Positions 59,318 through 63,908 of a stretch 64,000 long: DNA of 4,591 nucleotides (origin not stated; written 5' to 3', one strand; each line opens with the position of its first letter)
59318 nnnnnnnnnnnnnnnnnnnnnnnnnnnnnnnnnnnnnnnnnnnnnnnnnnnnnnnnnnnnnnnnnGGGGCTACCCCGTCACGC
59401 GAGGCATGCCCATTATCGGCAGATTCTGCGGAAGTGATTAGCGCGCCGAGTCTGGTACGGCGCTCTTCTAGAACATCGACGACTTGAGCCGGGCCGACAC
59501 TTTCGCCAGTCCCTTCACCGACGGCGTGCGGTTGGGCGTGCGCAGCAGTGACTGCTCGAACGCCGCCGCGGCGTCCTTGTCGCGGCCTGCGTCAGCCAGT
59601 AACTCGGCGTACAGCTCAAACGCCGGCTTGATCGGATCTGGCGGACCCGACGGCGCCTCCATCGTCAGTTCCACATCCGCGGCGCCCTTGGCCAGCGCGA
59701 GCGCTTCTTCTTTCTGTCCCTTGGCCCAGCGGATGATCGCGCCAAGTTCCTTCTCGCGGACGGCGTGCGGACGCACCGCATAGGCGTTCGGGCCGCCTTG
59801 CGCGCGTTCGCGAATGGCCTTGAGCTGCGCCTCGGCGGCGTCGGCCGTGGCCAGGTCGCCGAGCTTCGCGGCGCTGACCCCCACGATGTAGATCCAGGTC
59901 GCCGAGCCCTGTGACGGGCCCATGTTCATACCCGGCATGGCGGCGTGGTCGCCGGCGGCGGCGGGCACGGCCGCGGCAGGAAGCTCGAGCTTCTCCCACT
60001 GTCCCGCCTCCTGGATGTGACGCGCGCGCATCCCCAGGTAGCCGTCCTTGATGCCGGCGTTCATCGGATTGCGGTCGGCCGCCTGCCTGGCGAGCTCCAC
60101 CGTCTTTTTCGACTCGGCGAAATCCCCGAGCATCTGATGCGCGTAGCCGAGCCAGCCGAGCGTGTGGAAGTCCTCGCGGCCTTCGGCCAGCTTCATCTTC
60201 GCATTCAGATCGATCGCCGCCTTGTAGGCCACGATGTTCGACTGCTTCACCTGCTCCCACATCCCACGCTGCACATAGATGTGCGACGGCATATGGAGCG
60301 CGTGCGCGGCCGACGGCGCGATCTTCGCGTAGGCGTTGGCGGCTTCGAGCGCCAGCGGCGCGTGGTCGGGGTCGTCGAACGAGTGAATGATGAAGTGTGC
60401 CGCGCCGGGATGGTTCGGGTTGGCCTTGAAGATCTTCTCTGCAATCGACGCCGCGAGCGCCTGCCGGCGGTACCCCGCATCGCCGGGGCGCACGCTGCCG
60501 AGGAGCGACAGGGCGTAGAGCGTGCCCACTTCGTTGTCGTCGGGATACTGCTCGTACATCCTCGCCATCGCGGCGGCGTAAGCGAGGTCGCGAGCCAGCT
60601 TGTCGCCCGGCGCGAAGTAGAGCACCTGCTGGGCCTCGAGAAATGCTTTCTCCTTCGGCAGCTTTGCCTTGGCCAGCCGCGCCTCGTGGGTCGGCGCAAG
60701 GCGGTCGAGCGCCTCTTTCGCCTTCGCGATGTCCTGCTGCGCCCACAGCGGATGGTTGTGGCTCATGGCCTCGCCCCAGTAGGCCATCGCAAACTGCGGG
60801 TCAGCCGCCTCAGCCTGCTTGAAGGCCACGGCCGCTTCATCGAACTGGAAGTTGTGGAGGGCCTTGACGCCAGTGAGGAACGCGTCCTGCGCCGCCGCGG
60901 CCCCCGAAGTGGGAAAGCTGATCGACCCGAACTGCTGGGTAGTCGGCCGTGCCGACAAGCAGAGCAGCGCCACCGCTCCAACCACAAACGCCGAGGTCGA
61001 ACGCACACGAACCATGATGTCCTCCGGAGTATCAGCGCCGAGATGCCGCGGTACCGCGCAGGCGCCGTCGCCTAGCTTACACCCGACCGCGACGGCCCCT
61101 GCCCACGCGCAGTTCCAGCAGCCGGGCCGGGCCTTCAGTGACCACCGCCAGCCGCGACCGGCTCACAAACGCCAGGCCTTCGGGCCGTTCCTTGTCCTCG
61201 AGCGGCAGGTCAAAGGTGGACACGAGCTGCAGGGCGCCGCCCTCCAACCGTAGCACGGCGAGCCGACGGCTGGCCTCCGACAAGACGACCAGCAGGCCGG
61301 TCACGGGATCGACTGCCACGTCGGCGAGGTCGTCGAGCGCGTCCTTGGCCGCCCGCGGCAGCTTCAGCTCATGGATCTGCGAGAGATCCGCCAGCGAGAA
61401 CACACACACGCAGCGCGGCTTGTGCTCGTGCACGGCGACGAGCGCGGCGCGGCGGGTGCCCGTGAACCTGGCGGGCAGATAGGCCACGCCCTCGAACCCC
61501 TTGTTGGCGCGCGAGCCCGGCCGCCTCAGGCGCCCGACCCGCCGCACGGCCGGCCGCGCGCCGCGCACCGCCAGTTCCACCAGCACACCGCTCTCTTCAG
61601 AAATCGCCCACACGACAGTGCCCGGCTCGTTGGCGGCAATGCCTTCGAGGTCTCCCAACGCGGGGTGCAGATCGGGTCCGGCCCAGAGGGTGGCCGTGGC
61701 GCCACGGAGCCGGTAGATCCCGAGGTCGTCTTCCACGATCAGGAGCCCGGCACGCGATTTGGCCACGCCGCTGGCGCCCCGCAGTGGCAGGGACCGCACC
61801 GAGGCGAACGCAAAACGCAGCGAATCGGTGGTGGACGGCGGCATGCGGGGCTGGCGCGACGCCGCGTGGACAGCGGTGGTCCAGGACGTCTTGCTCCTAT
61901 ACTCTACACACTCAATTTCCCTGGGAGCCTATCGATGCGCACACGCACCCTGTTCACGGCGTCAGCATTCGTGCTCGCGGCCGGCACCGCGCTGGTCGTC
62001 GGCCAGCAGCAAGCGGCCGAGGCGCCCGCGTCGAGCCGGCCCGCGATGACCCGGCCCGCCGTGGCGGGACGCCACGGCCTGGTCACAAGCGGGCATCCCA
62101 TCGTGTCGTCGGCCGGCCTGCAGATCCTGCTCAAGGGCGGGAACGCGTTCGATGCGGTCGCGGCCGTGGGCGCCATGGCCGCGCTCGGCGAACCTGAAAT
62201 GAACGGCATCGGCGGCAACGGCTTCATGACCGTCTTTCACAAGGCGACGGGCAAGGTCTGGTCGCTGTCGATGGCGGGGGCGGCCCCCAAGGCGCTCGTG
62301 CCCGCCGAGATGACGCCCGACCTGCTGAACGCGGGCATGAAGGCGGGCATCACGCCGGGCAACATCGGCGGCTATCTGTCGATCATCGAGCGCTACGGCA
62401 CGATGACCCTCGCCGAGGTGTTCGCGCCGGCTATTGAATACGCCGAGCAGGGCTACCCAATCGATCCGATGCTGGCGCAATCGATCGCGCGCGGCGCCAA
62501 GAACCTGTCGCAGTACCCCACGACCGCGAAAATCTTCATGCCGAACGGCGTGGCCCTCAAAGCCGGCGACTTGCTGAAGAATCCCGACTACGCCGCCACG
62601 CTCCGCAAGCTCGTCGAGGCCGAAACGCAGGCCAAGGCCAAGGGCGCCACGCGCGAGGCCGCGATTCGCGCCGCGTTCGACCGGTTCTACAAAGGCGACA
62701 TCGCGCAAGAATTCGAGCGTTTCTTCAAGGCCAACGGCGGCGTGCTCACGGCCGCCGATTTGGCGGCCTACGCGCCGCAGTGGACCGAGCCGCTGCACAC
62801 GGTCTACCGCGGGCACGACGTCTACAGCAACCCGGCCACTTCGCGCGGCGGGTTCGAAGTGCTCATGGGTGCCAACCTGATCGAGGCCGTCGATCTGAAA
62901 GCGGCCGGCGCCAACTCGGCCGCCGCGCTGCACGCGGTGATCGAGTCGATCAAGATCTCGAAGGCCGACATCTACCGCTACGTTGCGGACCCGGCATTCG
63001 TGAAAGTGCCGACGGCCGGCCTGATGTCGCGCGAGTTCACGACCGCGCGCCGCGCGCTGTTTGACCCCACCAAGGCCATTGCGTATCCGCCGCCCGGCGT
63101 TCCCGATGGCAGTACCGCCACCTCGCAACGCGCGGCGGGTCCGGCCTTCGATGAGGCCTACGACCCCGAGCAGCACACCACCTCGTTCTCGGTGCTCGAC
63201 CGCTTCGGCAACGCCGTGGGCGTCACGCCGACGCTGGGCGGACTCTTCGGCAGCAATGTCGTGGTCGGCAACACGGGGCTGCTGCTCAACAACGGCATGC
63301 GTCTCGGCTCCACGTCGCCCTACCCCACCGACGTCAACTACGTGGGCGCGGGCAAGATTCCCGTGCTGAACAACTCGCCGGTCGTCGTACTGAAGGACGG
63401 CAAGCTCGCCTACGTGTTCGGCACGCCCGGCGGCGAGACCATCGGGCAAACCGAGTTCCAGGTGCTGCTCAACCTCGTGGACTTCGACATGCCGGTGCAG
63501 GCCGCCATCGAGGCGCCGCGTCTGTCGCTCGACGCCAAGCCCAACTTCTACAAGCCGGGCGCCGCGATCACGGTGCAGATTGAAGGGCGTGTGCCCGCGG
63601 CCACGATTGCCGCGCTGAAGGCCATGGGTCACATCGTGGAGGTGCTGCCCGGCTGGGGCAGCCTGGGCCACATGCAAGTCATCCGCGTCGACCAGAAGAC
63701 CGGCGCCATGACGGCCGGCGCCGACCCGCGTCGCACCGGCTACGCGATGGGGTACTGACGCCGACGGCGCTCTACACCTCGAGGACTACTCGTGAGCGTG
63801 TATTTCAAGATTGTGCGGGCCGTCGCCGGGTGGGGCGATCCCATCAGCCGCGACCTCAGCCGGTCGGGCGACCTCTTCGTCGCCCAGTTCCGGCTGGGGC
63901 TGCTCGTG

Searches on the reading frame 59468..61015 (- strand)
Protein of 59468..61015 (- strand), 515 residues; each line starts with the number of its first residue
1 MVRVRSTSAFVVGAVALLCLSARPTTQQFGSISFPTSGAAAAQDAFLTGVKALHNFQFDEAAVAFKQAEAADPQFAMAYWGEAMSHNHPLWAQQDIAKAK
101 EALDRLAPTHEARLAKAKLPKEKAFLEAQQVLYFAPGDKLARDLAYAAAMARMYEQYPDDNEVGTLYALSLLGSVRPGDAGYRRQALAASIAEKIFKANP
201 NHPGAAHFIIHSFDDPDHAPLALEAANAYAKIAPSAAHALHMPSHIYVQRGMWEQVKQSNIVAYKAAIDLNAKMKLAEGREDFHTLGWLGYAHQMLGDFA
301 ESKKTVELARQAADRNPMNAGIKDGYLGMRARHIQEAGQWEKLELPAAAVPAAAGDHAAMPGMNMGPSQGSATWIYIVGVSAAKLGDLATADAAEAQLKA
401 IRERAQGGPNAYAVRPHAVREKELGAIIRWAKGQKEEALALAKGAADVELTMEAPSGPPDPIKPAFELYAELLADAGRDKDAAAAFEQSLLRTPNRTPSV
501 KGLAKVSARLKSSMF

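Call 3: search_protein_families(library=pfam, proteins=[window:59468-61015:-], max_evalue=0.01)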
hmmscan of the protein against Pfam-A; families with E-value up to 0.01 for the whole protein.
window:59468-61015:- (515 aa): 1 family
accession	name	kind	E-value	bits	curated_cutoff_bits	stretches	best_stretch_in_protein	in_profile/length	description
PF07719.23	TPR_2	-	0.0036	17.8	27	0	468-495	6-33/34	Tetratricopeptide repeat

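Call 4: search_protein_families(library=ncbifam, proteins=[window:59468-61015:-], max_evalue=0.01)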
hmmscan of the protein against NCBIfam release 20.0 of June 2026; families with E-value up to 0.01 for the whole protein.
window:59468-61015:- (515 aa): 0 families

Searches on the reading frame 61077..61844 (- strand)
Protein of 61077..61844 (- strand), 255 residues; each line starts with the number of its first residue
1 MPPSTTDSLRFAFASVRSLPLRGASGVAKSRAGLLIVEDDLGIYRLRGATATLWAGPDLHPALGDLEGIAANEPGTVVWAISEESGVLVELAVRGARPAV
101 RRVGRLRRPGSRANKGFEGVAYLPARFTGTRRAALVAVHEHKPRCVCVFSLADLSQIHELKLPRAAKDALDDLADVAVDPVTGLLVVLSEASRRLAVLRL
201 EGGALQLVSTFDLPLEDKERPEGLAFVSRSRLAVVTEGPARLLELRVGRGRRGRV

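Call 3: search_protein_families(library=pfam, proteins=[window:61077-61844:-], max_evalue=0.01)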
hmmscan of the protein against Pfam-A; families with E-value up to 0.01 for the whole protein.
window:61077-61844:- (255 aa): 2 families
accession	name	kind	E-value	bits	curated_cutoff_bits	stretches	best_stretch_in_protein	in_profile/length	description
PF06977.17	SdiA-regulated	-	2.9e-15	56.6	21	1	64-241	66-244/249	SdiA-regulated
PF13449.12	Phytase-like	-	1.8e-06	28.5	27.6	1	56-185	60-202/284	Esterase-like activity of phytase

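Call 4: search_protein_families(library=ncbifam, proteins=[window:61077-61844:-], max_evalue=0.01)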
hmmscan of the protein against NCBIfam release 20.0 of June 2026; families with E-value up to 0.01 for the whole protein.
window:61077-61844:- (255 aa): 0 families

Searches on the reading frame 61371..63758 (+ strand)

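Call 3: search_protein_families(library=pfam, proteins=[window:61371-63758:+], max_evalue=0.01)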
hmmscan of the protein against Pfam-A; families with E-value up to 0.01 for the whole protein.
window:61371-63758:+ (795 aa): 1 family
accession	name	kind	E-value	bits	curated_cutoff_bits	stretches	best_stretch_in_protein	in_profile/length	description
PF01019.26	G_glu_transpept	-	2.8e-124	416.2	27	1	251-790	2-512/512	Gamma-glutamyltranspeptidase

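Call 4: search_protein_families(library=ncbifam, proteins=[window:61371-63758:+], max_evalue=0.01)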
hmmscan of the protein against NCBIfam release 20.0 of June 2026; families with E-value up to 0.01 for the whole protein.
window:61371-63758:+ (795 aa): 2 families
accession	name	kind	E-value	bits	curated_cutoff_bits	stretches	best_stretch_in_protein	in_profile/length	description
TIGR00066.1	g_glut_trans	equivalog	8.1e-104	347.9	357.85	1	236-787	1-518/518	gamma-glutamyltransferase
NF007187.0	PRK09615.1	equivalog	4e-73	246.6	990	1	198-788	12-573/581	gamma-glutamyltransferase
